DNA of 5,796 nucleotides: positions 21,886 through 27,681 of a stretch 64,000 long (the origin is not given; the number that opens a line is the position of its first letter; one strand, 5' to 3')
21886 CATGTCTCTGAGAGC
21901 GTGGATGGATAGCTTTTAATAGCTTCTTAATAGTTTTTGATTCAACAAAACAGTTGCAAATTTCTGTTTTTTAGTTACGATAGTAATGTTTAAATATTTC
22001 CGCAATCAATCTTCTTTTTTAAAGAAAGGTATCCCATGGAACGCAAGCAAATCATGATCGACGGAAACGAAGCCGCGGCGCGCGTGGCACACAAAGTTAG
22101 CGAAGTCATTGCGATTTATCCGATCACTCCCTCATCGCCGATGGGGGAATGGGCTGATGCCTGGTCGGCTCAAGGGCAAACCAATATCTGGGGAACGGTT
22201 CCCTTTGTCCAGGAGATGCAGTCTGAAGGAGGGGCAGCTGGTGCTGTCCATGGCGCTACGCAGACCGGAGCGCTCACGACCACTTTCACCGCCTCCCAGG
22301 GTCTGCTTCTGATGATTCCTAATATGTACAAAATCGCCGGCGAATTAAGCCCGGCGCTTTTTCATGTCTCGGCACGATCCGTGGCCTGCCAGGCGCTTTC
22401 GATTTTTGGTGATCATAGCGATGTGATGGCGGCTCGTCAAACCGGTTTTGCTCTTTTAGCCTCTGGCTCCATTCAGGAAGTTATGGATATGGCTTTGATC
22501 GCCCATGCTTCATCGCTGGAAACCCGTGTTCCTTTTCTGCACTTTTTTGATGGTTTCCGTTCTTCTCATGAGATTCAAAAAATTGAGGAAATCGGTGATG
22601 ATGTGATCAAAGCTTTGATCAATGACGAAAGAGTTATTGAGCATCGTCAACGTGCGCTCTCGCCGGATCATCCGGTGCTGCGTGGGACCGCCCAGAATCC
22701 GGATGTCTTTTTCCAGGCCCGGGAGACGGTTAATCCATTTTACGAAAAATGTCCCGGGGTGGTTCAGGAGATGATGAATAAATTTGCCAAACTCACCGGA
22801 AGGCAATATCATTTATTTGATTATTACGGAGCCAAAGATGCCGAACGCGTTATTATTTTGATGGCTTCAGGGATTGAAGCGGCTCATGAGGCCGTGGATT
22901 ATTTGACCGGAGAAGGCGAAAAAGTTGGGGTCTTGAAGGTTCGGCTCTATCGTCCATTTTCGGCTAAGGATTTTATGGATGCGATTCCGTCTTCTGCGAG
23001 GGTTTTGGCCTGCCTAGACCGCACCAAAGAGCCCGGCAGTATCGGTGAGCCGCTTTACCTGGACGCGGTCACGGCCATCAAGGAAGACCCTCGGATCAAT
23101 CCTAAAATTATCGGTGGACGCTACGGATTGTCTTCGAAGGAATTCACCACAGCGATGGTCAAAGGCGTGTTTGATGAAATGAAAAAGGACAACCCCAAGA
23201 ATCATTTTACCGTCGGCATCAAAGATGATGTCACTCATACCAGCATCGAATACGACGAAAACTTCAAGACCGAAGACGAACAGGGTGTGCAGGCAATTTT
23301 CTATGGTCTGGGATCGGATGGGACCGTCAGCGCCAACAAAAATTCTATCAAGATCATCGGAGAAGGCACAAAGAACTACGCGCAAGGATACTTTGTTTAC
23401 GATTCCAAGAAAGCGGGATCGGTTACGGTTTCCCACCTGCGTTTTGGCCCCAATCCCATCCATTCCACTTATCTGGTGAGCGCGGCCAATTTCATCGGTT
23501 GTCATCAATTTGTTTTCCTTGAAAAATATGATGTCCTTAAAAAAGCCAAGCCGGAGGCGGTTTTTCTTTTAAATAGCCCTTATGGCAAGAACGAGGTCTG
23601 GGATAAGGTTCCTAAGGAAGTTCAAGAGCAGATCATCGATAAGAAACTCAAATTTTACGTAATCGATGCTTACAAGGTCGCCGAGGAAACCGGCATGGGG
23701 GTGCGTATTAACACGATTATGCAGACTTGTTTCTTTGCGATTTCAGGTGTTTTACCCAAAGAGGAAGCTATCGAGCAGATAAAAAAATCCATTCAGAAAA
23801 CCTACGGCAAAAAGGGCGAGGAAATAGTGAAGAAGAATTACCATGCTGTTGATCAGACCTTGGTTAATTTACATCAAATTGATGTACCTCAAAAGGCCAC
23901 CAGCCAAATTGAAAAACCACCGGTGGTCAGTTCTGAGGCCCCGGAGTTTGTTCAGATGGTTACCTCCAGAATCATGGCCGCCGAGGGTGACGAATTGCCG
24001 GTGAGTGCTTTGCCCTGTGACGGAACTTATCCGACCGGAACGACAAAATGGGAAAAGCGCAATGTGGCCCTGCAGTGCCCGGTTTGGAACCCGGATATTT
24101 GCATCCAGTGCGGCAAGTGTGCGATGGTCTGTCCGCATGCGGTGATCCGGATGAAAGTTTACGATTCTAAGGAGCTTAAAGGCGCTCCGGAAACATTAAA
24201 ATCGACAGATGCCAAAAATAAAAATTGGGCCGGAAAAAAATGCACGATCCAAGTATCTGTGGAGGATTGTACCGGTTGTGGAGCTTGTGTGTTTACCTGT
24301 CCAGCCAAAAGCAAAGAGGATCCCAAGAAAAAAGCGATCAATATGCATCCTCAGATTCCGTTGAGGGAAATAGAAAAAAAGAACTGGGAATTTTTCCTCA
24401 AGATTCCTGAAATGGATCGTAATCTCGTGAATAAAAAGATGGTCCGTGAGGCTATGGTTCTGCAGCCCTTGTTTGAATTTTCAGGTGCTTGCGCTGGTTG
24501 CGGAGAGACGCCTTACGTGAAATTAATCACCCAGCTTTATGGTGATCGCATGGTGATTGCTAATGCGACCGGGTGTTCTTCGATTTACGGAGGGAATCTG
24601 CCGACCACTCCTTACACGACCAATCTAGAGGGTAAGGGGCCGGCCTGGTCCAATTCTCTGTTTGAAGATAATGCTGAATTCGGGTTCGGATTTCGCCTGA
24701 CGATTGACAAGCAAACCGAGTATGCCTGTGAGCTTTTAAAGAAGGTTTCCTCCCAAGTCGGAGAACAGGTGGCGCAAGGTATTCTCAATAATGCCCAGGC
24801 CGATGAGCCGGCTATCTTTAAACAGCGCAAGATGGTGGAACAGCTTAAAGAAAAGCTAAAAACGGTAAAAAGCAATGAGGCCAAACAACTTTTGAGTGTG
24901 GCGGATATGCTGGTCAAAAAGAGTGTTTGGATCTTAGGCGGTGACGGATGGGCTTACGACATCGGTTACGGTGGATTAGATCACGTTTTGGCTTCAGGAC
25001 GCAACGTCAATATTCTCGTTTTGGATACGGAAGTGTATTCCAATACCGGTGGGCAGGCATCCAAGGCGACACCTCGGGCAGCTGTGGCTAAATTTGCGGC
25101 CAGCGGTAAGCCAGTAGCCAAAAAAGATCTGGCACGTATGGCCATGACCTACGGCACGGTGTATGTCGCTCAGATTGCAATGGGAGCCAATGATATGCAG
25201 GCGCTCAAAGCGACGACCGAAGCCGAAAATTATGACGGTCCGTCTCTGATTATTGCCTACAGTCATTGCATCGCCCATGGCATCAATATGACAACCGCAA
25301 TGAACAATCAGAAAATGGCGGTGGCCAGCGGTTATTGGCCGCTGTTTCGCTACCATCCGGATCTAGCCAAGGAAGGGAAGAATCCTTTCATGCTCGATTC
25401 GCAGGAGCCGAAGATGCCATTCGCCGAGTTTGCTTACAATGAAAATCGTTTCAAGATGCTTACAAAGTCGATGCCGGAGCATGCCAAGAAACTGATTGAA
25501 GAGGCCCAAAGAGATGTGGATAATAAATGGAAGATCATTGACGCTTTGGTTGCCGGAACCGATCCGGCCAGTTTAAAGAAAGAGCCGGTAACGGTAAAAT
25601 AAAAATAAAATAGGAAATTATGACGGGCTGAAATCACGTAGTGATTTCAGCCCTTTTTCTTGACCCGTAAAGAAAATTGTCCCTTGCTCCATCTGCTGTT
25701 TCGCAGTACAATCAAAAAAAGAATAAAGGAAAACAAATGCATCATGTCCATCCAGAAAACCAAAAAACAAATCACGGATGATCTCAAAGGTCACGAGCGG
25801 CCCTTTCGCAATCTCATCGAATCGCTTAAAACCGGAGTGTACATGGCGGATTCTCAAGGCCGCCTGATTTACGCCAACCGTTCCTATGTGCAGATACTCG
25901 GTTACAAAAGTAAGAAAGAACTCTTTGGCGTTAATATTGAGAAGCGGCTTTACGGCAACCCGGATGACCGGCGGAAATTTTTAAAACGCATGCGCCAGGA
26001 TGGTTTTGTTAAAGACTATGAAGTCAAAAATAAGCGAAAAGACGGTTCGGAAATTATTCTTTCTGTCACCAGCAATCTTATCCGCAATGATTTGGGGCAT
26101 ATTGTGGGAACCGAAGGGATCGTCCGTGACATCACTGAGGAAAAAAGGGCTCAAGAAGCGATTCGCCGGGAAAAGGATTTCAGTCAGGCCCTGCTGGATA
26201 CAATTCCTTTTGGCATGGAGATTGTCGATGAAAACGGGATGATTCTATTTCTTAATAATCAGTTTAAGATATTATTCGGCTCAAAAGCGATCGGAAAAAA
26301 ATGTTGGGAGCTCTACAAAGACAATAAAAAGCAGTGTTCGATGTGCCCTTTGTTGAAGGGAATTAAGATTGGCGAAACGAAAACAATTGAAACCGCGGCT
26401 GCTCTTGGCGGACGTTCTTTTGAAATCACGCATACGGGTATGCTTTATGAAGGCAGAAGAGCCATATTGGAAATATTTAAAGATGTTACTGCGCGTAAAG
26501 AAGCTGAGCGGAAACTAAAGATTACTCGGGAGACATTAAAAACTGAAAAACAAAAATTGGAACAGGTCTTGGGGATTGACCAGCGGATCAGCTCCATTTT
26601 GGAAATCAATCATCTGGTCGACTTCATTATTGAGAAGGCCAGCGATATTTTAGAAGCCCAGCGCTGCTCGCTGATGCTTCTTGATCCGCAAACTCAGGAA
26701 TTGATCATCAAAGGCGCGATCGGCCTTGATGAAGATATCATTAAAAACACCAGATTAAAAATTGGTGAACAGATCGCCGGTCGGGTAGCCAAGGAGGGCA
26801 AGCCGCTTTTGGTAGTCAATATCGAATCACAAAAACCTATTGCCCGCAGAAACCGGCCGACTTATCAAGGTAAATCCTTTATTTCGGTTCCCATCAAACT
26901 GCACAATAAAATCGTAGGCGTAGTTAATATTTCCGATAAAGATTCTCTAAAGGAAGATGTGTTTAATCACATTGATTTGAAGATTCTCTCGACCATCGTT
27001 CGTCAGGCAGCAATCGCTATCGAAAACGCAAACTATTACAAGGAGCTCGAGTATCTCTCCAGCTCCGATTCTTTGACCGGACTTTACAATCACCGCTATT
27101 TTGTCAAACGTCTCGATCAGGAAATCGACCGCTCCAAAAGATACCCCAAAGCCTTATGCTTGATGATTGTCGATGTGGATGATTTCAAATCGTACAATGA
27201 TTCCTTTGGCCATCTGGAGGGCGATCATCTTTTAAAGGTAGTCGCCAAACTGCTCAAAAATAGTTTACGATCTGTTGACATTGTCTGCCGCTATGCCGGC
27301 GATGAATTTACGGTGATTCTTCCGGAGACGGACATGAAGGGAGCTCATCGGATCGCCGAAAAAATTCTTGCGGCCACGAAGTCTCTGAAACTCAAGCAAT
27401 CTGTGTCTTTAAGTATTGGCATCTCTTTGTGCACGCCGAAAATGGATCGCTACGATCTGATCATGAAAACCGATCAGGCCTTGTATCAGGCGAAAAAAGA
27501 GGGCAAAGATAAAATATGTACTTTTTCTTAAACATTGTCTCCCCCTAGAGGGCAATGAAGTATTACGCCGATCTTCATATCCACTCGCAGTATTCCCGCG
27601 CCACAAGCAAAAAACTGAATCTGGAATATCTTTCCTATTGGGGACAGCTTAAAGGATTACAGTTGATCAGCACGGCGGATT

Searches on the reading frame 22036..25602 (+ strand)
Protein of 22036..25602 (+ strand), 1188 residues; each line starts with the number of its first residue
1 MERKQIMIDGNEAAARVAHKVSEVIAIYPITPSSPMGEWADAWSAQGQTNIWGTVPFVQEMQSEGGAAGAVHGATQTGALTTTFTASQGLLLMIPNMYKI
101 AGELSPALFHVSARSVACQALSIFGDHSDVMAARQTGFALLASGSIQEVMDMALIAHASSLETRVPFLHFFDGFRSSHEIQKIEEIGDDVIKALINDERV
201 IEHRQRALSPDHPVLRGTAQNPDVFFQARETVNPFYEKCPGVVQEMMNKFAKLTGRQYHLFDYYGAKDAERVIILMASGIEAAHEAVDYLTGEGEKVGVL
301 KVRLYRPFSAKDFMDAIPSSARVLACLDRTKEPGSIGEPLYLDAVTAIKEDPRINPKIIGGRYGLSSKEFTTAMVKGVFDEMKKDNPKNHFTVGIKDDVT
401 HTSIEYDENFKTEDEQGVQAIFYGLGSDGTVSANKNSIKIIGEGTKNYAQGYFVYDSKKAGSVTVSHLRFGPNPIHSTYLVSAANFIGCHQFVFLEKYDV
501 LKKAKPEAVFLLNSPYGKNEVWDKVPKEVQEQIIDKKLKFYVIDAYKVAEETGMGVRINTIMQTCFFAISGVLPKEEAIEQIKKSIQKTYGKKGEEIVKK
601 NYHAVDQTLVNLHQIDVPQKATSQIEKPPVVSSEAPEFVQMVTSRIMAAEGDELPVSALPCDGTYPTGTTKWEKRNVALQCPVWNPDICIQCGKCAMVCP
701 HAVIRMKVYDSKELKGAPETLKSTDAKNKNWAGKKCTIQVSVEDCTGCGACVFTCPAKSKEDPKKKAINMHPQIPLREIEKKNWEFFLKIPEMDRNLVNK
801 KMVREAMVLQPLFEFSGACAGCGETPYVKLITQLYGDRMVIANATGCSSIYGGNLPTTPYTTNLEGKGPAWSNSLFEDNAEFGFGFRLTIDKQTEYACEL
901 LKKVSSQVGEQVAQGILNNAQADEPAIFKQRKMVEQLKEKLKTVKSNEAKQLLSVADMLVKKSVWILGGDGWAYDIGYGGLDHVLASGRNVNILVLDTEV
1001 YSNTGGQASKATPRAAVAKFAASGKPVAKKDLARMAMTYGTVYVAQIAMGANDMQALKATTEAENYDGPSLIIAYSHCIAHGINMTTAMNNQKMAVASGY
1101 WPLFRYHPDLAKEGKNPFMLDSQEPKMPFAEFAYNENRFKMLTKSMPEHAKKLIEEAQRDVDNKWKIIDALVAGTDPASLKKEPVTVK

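Call 16: search_protein_families(library=pfam, proteins=[window:22036-25602:+], max_evalue=0.0001)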
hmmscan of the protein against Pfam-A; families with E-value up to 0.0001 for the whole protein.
window:22036-25602:+ (1188 aa): 14 families
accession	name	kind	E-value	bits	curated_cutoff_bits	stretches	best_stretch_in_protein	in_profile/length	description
PF01855.24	POR_N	-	4.2e-81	272.5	27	1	17-247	2-230/231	Pyruvate flavodoxin/ferredoxin oxidoreductase, thiamine diP-bdg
PF01558.24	POR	-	1.2e-30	107.4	27.4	1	426-607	1-170/173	Pyruvate ferredoxin/flavodoxin oxidoreductase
PF10371.14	EKR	-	1.5e-25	89.2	27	1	626-678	3-55/55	Domain of unknown function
PF17147.9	PFOR_II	-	5e-11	43.3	27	1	269-351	1-81/102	Pyruvate:ferredoxin oxidoreductase core domain II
PF00037.32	Fer4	-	4.8e-09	36.1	21.1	1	682-705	1-24/24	4Fe-4S binding domain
PF12838.12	Fer4_7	-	7.3e-09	36.4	27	1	689-758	2-51/52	4Fe-4S dicluster domain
PF02775.26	TPP_enzyme_C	-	1.6e-08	34.9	21.9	1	961-1073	46-150/151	Thiamine pyrophosphate enzyme, C-terminal TPP binding domain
PF12837.12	Fer4_6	-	2.1e-08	34.2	25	1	682-704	2-24/24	4Fe-4S binding domain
PF13484.11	Fer4_16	-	3.9e-08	34.4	30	1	689-757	2-65/66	4Fe-4S double cluster binding domain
PF12797.12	Fer4_2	-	1.1e-07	31.8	24.5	0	682-700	3-21/22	4Fe-4S binding domain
PF13237.11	Fer4_10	-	1.2e-07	31.9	25.5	1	683-756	3-53/53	4Fe-4S dicluster domain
PF14697.11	Fer4_21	-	6.6e-07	29.8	35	0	686-705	5-27/59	4Fe-4S dicluster domain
PF13183.11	Fer4_8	-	1.2e-06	29.3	27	1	688-758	4-67/68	4Fe-4S dicluster domain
PF13187.11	Fer4_9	-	3.9e-05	24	27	1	689-758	2-50/52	4Fe-4S dicluster domain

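Call 34: find_encoding_contigs(protein=window:22036-25602:+, flank=1000, max_places=5)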
Protein window:22036-25602:+ (1188 aa): no gene with exactly this product is on record in the collection.

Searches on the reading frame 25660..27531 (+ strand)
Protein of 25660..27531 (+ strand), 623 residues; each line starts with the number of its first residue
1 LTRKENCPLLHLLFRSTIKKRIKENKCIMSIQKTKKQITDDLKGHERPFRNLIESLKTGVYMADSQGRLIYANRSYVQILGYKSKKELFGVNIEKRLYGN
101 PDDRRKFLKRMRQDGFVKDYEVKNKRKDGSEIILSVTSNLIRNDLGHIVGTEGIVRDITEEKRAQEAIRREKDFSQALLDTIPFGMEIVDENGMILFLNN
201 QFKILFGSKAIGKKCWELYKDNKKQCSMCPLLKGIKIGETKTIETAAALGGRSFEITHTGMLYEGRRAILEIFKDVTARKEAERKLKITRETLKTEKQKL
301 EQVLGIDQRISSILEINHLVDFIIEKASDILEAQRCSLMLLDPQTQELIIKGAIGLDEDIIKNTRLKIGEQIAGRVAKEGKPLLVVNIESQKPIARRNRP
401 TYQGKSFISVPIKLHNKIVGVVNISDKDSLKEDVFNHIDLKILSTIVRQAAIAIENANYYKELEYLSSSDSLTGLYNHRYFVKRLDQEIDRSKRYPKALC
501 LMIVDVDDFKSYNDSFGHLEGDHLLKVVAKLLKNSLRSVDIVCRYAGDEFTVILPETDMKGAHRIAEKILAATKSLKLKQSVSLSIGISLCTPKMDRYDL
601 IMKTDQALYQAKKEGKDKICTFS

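Call 16: search_protein_families(library=pfam, proteins=[window:25660-27531:+], max_evalue=0.0001)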
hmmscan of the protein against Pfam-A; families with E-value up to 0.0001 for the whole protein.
window:25660-27531:+ (623 aa): 10 families
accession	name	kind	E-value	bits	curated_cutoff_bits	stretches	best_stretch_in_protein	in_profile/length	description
PF00990.26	GGDEF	-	2e-43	148.4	23.8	1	469-617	3-160/161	Diguanylate cyclase, GGDEF domain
PF13426.13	PAS_9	-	6.9e-24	84.5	27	2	59-160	3-103/103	PAS domain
PF00989.32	PAS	-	2.5e-18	66.6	22.6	1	49-158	3-113/113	PAS fold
PF13185.12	GAF_2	-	2.6e-16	60.5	28.6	1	316-455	4-136/136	GAF domain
PF13188.13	PAS_8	-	4.3e-15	55.4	21.8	1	49-107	3-60/65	PAS domain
PF01590.32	GAF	-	6.2e-14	53.1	22.4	1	319-454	5-133/133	GAF domain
PF13492.12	GAF_3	-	8.3e-13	49.3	27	1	316-456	2-129/129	GAF domain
PF08448.16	PAS_4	-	8.2e-10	39.3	23.1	1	54-163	2-110/110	PAS fold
PF12860.13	PAS_7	-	6.5e-07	29.9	27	0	53-100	1-48/115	PAS fold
PF22335.1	Cas10-Cmr2_palm2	-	2.6e-05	24.8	27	1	538-620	49-133/133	Cas10/Cmr2, second palm domain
